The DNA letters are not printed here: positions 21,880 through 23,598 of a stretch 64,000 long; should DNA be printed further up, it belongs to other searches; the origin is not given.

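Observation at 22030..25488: Signal-less class-3 lipase followed upstream by two duplicated secreted paralogs: effector/immunity-like cassette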

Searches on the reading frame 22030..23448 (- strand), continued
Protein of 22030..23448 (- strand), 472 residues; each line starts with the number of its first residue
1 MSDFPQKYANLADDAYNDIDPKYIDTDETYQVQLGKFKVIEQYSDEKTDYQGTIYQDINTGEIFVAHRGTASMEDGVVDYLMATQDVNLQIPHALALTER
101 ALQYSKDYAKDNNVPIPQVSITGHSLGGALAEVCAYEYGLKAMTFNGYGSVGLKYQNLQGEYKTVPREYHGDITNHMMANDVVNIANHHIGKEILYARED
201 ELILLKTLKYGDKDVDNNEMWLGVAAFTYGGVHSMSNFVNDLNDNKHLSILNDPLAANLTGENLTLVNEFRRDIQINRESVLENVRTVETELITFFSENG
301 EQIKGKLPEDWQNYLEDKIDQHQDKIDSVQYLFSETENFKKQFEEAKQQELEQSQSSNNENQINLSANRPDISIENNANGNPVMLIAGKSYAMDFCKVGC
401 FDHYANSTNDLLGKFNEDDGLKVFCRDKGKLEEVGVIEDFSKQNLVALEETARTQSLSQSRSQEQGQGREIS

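Call 15: search_protein_families(library=pfam, proteins=[P0032, P0001, P0011], max_evalue=10)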
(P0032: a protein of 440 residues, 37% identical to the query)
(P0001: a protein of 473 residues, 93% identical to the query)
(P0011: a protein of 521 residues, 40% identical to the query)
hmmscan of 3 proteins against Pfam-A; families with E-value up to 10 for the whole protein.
P0032 (440 aa): 8 families
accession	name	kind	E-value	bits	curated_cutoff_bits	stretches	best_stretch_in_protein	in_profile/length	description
PF20410.3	X-Tfes_XVIPCD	-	2.5e-24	86.2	24.9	1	314-412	1-100/101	X-Tfes, XVIPCD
PF01764.32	Lipase_3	-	8e-07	29.5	22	1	113-172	57-115/140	Lipase (class 3)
PF11187.14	Mbeg1-like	-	0.026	14.4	21.1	1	62-140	36-105/224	Mbeg1-like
PF12695.13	Abhydrolase_5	-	0.028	14.7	27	1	107-146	45-85/164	Alpha/beta hydrolase family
PF07819.20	PGAP1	-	0.043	14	24.3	1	113-146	85-118/233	PGAP1-like alpha/beta domain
PF12146.15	Hydrolase_4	-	0.06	13.1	27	1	100-141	58-98/239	Serine aminopeptidase, S33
PF00975.26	Thioesterase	-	0.12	13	26.4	1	105-149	53-96/226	Thioesterase domain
PF12697.13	Abhydrolase_6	-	3.2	8.8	26.3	1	102-159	52-85/217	Alpha/beta hydrolase family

P0001 (473 aa): 5 families
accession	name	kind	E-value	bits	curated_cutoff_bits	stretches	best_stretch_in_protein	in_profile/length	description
PF01764.32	Lipase_3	-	7e-05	23.2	22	1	116-139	61-84/140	Lipase (class 3)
PF11187.14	Mbeg1-like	-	0.018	14.9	21.1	1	42-136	17-102/224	Mbeg1-like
PF05057.20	DUF676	-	0.1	12.5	20.3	1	74-133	34-93/217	Putative serine esterase (DUF676)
PF05728.18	UPF0227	-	0.16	12.3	21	1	86-147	29-88/187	Uncharacterised protein family (UPF0227)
PF04612.17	T2SSM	-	2.5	8.7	27.8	1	316-382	39-105/160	Type II secretion system (T2SS), protein M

P0011 (521 aa): 7 families
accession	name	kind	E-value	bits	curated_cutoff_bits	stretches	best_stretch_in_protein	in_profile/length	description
PF01764.32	Lipase_3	-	6.9e-06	26.4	22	1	68-155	2-90/140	Lipase (class 3)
PF11187.14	Mbeg1-like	-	0.00023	21.1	21.1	1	59-148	32-104/224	Mbeg1-like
PF07859.19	Abhydrolase_3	-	0.017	15.4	25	1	101-153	48-96/210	alpha/beta hydrolase fold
PF07819.20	PGAP1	-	0.047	13.9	24.3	1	108-154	71-117/233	PGAP1-like alpha/beta domain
PF20434.5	BD-FAE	-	0.12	12.3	26.8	1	109-150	70-111/215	BD-FAE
PF05057.20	DUF676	-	0.16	11.9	20.3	1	104-194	54-128/217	Putative serine esterase (DUF676)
PF14912.11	THEG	-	0.19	12.5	27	1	325-367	5-50/58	Testicular haploid expressed repeat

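Call 23: find_encoding_contigs(protein=P0003, flank=10000, max_places=3)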
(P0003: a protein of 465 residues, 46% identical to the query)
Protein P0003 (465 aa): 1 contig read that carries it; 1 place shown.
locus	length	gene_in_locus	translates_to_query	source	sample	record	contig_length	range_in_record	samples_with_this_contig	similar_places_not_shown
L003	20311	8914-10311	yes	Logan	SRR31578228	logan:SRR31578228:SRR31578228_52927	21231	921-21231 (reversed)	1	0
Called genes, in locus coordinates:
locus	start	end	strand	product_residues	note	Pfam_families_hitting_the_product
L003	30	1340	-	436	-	PF01946:Thi4 (weak), PF00890:FAD_binding_2, PF01266:DAO, PF01494:FAD_binding_3 (weak), PF03486:HI0933_like (faint), PF07992:Pyr_redox_2 (faint), PF13450:NAD_binding_8 (weak), PF13738:Pyr_redox_3 (faint), +1 more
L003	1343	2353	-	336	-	PF02615:Ldh_2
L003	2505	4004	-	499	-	PF00171:Aldedh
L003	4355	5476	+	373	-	-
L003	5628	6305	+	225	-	PF01936:NYN (weak), PF18475:PIN7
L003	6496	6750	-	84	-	-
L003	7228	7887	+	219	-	-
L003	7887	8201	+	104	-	-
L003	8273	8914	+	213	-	-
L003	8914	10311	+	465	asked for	PF26363:Phospholipase-like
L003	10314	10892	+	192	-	-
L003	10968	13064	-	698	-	PF13401:AAA_22 (faint), PF13191:AAA_16 (faint), PF20720:nSTAND3 (faint), PF24883:NPHP3_N (faint), PF00004:AAA, PF00910:RNA_helicase (faint), PF07724:AAA_2 (faint), PF00004:AAA, +6 more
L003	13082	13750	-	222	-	PF03379:CcmB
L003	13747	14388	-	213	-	PF02463:SMC_N (faint), PF00005:ABC_tran, PF13304:AAA_21 (faint)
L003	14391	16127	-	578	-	PF23892:Ig_CycH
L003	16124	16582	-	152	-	PF03918:CcmH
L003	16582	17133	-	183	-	PF00578:AhpC-TSA, PF08534:Redoxin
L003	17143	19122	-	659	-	PF01578:Cytochrom_C_asm, PF16327:CcmF_C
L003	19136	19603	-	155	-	PF03100:CcmE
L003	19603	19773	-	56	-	PF04995:CcmD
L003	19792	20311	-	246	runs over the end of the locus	PF01578:Cytochrom_C_asm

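Call 24: find_encoding_contigs(protein=P0001, flank=10000, max_places=3)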
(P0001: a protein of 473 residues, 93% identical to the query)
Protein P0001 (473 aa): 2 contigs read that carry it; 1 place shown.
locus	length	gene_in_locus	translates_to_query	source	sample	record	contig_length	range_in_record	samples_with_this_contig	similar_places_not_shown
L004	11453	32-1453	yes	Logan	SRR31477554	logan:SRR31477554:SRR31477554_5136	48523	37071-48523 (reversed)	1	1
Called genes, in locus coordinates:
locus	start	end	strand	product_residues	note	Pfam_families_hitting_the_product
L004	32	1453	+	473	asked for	PF26363:Phospholipase-like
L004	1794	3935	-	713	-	PF02028:BCCT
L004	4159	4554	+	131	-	-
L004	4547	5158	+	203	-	PF03193:RsgA_GTPase (faint), PF00350:Dynamin_N (faint), PF01926:MMR_HSR1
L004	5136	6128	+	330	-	PF02685:Glucokinase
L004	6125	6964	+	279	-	PF01418:HTH_6, PF13580:SIS_2 (faint), PF01380:SIS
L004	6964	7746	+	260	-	PF01416:PseudoU_synth_1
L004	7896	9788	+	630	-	PF01266:DAO (faint), PF13450:NAD_binding_8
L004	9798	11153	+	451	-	PF00034:Cytochrom_C, PF13442:Cytochrome_CBB3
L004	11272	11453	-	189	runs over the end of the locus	PF04264:YceI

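Call 54: search_solved_structures(query=A4, max_evalue=1, show_alignments=2)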
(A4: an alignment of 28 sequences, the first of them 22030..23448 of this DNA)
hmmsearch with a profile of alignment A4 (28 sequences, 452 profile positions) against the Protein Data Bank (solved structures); distinct sequences matched with E-value up to 1: 35.
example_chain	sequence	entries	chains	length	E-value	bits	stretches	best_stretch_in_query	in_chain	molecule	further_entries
9p3h_A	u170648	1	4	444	3e-09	40.1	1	325-448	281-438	Conserved hyopthetical protein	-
7r6s_A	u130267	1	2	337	2.2e-07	34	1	270-442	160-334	Putative bacteriophage protein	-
7ubz_B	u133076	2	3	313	0.00014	24.7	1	109-156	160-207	T6SS lipase effector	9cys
7mu9_A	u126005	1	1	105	0.00071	22.4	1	326-422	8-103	VirD4 interacting protein conserved domain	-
2hl6_A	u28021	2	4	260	0.0026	20.5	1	43-143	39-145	Feruloyl esterase A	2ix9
1usw_A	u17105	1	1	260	0.0026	20.5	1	43-143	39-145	FERULOYL ESTERASE A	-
1uwc_A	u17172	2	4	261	0.0026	20.5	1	43-143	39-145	FERULOYL ESTERASE A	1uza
4tgl_A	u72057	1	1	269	0.018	17.8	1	119-142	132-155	TRIACYL-GLYCEROL ACYLHYDROLASE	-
1tgl_A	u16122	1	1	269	0.018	17.8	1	119-142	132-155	TRIACYL-GLYCEROL ACYLHYDROLASE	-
5tgl_A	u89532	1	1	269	0.018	17.8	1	119-142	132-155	LIPASE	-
6a0w_A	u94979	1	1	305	0.021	17.5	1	7-137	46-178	Lipase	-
6qpr_A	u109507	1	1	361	0.027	17.2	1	119-142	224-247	Lipase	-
6qpp_A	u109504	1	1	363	0.027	17.2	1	119-142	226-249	Lipase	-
1dt3_A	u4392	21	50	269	0.031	17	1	121-149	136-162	LIPASE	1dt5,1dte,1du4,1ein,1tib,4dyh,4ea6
5ap9_A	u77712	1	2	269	0.031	17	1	121-149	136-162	LIPASE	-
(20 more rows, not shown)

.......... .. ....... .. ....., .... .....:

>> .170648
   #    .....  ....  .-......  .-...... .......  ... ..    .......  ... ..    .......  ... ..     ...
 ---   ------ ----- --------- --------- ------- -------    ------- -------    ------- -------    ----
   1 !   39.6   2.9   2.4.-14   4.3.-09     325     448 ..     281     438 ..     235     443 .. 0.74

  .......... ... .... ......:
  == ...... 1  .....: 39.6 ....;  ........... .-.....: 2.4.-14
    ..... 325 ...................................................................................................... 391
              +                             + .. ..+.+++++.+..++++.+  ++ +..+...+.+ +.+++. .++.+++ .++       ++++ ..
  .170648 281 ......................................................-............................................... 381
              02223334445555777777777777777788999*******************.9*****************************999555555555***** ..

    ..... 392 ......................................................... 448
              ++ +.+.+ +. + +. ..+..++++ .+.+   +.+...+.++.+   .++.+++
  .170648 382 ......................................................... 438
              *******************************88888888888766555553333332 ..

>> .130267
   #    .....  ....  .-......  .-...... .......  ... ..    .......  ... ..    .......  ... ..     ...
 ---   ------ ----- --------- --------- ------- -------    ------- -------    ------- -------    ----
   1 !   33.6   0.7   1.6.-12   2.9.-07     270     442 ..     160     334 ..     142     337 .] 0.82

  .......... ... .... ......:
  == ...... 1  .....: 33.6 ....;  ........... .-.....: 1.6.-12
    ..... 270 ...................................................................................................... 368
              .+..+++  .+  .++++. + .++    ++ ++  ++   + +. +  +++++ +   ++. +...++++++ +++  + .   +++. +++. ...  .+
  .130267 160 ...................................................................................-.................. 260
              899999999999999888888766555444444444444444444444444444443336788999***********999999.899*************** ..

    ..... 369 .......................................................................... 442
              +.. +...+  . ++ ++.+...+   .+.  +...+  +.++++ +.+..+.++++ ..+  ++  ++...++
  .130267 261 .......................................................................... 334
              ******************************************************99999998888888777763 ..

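Call 69: search_protein_families(library=padloc, proteins=[window:22030-23448:-], max_evalue=0.01)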
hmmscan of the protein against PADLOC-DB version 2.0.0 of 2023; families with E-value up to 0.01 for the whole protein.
window:22030-23448:- (472 aa): 0 families

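Call 70: search_protein_families(library=pfam, proteins=[L003:10314-10892:+], max_evalue=0.01)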
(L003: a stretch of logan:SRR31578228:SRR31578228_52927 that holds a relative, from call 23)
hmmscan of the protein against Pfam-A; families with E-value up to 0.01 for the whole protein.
L003:10314-10892:+ (192 aa): 0 families
